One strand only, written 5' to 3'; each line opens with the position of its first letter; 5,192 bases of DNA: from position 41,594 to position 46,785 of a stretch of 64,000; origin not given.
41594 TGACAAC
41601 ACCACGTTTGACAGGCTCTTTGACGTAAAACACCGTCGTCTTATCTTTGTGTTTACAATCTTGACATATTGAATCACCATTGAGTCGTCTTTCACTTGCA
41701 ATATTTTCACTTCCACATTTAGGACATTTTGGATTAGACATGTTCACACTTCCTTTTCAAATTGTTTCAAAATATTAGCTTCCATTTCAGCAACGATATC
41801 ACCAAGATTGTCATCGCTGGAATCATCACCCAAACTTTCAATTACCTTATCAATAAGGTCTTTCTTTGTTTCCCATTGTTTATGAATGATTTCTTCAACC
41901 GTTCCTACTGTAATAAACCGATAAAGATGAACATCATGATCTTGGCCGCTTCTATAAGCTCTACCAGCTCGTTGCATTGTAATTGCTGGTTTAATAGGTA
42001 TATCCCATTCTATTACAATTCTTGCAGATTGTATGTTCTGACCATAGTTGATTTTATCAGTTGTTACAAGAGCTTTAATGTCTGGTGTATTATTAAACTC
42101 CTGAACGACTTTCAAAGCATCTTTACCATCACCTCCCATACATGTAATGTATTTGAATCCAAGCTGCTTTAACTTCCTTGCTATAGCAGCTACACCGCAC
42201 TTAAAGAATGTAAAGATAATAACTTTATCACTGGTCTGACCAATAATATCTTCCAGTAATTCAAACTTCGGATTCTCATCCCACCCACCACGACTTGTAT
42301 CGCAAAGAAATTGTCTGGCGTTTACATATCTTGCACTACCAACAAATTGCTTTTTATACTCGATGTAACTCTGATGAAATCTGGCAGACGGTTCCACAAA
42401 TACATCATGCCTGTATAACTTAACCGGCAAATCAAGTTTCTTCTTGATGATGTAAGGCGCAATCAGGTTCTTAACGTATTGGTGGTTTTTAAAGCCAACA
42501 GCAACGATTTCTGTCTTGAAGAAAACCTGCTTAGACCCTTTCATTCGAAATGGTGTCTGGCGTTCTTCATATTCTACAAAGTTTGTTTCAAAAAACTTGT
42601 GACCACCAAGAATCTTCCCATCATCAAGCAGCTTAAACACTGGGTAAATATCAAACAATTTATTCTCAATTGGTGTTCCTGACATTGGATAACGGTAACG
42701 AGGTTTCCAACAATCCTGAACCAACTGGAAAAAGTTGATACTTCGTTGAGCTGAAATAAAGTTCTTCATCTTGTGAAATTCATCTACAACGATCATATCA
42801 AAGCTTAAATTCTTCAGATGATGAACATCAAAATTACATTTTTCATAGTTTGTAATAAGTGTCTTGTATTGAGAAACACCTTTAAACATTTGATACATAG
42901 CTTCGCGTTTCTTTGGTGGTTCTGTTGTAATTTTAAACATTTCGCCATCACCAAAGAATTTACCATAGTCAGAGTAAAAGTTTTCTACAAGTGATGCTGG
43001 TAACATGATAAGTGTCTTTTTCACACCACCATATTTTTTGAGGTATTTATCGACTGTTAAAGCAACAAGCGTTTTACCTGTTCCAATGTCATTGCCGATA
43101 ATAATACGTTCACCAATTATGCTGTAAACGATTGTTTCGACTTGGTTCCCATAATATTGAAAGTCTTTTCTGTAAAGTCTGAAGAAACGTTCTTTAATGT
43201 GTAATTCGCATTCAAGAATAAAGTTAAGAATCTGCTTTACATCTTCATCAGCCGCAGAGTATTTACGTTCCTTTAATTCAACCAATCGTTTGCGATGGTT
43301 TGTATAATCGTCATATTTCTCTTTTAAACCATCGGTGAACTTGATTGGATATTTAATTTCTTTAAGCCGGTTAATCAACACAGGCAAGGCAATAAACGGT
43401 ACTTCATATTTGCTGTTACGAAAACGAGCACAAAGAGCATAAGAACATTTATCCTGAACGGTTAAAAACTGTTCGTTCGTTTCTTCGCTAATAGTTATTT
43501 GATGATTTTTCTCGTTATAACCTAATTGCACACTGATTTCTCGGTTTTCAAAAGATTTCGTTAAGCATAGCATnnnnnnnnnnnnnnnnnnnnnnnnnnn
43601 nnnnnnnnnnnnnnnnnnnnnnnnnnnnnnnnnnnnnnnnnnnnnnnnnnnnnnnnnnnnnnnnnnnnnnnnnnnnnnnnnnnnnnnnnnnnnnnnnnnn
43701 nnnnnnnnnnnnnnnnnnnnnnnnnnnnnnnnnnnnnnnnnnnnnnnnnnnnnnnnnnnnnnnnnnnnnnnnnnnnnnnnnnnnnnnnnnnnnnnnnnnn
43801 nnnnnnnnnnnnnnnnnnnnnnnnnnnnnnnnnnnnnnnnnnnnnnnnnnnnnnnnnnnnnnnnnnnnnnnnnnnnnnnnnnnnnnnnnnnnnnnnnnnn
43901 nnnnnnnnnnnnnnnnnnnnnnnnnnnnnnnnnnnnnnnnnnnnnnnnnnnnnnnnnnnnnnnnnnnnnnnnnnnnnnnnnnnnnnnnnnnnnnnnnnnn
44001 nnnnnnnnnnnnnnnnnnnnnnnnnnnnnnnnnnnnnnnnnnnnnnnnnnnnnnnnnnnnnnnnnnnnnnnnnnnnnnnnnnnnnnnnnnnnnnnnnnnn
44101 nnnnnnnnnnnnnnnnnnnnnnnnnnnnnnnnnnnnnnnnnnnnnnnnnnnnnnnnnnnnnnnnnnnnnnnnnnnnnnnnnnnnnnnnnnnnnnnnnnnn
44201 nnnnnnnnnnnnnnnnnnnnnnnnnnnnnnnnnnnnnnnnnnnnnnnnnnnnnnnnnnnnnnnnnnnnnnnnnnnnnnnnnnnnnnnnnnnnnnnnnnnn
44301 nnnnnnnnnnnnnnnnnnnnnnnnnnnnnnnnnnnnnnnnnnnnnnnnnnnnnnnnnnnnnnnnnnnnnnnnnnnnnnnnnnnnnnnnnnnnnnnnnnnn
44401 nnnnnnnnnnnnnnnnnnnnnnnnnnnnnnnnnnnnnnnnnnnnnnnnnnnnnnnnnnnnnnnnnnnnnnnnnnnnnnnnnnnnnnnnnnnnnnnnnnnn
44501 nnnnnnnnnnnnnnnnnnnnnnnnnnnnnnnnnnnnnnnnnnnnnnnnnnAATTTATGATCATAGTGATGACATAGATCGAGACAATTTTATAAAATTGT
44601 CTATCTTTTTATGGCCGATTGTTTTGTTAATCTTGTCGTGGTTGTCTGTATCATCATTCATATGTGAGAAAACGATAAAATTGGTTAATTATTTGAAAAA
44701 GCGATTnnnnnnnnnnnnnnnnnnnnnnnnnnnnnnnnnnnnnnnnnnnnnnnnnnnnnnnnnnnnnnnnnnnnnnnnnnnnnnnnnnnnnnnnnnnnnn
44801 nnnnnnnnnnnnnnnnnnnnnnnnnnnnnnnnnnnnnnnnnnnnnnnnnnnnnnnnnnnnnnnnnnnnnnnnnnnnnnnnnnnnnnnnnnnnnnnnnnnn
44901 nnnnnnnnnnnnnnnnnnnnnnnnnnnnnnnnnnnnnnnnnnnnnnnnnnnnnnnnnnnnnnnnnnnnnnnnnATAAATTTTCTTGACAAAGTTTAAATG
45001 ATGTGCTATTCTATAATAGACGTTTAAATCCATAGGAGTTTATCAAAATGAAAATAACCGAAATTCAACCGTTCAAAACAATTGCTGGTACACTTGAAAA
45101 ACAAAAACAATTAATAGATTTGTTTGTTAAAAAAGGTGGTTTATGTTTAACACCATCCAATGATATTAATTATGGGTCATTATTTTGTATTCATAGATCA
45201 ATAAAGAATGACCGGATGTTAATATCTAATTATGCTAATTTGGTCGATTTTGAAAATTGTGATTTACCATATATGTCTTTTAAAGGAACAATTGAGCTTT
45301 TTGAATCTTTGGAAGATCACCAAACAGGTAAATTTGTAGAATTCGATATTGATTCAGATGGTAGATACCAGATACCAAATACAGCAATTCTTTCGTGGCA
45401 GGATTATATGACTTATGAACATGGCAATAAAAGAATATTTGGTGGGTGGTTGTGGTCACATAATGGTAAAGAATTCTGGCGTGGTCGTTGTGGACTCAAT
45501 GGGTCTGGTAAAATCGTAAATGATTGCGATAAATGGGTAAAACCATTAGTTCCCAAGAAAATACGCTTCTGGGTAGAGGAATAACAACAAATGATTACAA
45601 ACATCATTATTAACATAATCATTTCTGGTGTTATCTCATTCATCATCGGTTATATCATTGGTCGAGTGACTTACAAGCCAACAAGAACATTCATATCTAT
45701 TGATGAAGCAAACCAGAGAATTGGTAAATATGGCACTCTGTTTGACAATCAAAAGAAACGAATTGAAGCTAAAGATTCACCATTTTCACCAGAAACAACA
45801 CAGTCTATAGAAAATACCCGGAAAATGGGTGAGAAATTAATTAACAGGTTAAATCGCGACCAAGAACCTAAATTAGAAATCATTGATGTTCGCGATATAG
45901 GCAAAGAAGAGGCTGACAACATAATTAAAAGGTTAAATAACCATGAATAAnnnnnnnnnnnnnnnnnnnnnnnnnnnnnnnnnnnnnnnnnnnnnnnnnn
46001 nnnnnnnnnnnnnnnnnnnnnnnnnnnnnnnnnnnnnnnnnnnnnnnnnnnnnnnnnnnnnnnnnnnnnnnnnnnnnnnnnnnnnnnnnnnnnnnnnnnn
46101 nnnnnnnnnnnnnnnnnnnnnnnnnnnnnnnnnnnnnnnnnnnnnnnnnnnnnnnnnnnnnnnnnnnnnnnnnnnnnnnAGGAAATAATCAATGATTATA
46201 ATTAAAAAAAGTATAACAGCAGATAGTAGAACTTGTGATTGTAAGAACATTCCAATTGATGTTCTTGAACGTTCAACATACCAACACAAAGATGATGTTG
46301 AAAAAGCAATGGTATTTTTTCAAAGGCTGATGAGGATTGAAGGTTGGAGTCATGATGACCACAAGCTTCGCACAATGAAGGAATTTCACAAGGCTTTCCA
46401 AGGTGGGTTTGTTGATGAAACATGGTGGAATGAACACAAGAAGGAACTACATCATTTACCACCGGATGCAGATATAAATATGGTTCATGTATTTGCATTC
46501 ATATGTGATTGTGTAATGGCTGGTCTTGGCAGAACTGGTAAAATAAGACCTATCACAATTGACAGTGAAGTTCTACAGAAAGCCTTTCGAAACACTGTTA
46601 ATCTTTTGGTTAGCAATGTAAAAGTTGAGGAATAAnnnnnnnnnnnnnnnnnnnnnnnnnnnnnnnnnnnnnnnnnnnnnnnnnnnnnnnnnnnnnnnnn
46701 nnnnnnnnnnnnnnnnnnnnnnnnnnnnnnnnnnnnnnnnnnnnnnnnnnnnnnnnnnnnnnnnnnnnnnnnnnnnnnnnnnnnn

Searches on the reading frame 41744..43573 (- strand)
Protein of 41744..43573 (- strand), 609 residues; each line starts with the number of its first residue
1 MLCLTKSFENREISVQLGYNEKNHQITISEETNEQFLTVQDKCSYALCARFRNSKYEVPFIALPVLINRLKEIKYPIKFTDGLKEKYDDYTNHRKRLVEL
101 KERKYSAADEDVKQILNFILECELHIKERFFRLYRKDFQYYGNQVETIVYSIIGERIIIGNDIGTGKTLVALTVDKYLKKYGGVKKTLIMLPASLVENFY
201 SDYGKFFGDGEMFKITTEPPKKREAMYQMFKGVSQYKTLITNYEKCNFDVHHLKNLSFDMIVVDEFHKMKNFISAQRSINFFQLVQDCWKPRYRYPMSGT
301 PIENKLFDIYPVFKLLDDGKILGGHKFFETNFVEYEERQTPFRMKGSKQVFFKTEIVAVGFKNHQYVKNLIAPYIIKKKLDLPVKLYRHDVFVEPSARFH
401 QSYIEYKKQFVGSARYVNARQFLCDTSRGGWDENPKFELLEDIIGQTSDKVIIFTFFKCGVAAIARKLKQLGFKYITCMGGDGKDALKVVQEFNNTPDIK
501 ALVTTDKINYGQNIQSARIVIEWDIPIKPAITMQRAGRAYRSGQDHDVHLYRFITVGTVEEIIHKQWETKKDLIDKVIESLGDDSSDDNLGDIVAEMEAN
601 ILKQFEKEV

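Call 5: search_protein_families(library=phrogs, proteins=[window:41744-43573:-], max_evalue=0.001)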
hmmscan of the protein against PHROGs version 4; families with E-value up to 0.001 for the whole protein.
window:41744-43573:- (609 aa): 8 families
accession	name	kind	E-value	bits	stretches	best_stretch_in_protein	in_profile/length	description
phrog_62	-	DNA, RNA and nucleotide metabolism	1.7e-69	235.7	1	105-592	682-1147/1881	DNA helicase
phrog_29996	-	unknown function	2.1e-25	89.9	2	428-580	1008-1166/1189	-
phrog_1685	-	unknown function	1.8e-14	52.9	2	485-587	1454-1558/2278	-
phrog_16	-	DNA, RNA and nucleotide metabolism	6.1e-13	48.9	2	135-305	268-420/986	DNA helicase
phrog_23807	-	unknown function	8.1e-13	48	1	448-561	529-652/1053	-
phrog_11801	-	other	2.1e-12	46.1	1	158-216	885-944/2269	DNA methyltransferase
phrog_26785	-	unknown function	2.8e-10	39.8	1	495-604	782-888/1087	-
phrog_21391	-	DNA, RNA and nucleotide metabolism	3e-06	25.7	1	447-542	1358-1454/2021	DNA helicase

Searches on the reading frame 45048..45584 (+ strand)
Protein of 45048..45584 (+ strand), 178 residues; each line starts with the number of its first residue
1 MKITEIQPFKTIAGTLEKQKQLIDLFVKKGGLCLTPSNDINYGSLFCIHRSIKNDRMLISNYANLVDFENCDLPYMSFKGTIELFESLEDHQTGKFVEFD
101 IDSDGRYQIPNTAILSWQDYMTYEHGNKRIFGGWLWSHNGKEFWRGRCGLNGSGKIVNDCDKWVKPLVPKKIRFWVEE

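Call 26: search_protein_families(library=pfam, proteins=[window:45048-45584:+], max_evalue=0.01)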
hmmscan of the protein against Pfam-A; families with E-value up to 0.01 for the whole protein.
window:45048-45584:+ (178 aa): 0 families

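Call 77: search_protein_families(library=pfam, proteins=[window:45048-45584:+], max_evalue=10)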
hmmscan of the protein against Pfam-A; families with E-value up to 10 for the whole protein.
window:45048-45584:+ (178 aa): 1 family
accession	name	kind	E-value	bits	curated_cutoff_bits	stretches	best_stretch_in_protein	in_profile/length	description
PF25167.1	DUF7829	-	0.069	13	28.6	1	41-70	132-161/224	Domain of unknown function (DUF7829)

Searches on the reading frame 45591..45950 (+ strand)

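Call 50: search_protein_families(library=pfam, proteins=[window:45591-45950:+], max_evalue=0.05)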
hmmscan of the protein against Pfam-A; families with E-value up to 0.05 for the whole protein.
window:45591-45950:+ (119 aa): 0 families

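Call 77: search_protein_families(library=pfam, proteins=[window:45591-45950:+], max_evalue=10)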
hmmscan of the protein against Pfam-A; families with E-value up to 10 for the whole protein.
window:45591-45950:+ (119 aa): 6 families
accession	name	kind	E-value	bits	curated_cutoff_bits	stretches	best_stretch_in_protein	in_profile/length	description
PF18515.6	Rh5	-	0.05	13.7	26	1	48-118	101-170/255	Rh5 coiled-coil domain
PF22806.1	M_C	-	0.065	14.1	27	1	45-108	19-79/99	Protein M, C-terminal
PF04211.18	MtrC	-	0.087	12.3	25.5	1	4-37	99-132/268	Tetrahydromethanopterin S-methyltransferase, subunit C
PF06645.18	SPC12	-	0.096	13.2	23.6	1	7-28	15-36/71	Microsomal signal peptidase 12 kDa subunit (SPC12)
PF10225.14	NEMP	-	0.096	12.8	28.7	1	5-36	100-131/249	NEMP family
PF12072.13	RNase_Y_N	-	2.2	8.1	32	1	38-112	81-155/201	RNase Y N-terminal region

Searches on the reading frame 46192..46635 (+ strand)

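Call 50: search_protein_families(library=pfam, proteins=[window:46192-46635:+], max_evalue=0.05)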
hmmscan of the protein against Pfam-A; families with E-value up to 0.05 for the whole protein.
window:46192-46635:+ (147 aa): 0 families

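Call 77: search_protein_families(library=pfam, proteins=[window:46192-46635:+], max_evalue=10)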
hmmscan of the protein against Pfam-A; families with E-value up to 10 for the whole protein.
window:46192-46635:+ (147 aa): 1 family
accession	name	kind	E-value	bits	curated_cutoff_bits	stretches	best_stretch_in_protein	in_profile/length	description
PF23104.1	Zf-C2H2_ZNF451_6th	-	0.1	13.1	27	1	73-85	11-23/25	Sixth Zinc fingers C2H2 type, ZNF451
